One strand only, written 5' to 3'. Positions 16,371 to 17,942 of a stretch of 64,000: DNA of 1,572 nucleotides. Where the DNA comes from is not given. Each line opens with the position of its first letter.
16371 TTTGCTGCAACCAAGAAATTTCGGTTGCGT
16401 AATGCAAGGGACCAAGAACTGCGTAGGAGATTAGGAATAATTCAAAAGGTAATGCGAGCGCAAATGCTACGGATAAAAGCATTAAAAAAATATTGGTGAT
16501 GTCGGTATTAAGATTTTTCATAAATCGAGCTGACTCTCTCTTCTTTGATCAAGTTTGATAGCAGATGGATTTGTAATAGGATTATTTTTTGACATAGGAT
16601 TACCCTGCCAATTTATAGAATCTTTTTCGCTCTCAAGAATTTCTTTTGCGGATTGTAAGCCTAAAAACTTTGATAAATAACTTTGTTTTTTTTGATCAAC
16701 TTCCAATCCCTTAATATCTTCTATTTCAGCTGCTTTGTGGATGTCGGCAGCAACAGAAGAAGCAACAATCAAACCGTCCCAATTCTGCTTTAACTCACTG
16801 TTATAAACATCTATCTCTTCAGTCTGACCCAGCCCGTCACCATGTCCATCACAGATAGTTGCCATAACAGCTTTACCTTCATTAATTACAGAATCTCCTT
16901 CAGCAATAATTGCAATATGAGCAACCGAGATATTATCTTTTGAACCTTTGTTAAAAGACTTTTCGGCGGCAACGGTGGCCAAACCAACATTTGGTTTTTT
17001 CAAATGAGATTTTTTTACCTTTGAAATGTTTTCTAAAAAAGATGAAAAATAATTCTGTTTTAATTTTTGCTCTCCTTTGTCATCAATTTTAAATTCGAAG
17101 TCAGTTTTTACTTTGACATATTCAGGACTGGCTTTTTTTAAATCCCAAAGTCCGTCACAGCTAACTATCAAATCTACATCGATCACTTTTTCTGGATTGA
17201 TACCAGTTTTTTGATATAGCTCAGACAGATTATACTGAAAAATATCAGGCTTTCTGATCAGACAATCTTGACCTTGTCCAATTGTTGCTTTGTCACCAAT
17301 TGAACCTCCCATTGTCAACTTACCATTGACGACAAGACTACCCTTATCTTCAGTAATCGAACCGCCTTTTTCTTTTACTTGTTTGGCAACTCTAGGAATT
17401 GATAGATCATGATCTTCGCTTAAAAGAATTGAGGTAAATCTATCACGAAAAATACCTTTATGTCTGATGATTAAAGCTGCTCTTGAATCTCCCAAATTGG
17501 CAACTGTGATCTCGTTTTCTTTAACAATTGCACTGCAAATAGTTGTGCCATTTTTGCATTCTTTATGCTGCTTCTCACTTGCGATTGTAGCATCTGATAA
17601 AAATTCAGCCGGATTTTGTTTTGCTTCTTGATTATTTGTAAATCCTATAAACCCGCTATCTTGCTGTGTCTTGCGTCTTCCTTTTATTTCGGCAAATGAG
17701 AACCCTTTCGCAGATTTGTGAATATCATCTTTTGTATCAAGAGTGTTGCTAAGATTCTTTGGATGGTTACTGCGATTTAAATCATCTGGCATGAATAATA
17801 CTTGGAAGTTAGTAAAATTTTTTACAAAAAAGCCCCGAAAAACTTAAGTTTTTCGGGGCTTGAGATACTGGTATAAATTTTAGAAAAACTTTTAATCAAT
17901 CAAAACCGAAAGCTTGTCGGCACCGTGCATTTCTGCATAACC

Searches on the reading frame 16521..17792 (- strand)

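Call 53: search_protein_families(library=ncbifam, proteins=[window:16521-17792:-], max_evalue=0.00001)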
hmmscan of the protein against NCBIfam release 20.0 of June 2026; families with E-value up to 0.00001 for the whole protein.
window:16521-17792:- (424 aa): 1 family
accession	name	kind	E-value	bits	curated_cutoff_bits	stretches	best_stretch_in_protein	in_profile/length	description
NF033484.1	Stp1_PP2C_phos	equivalog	2.1e-06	27.4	230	0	71-110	79-119/232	Stp1/IreP family PP2C-type Ser/Thr phosphatase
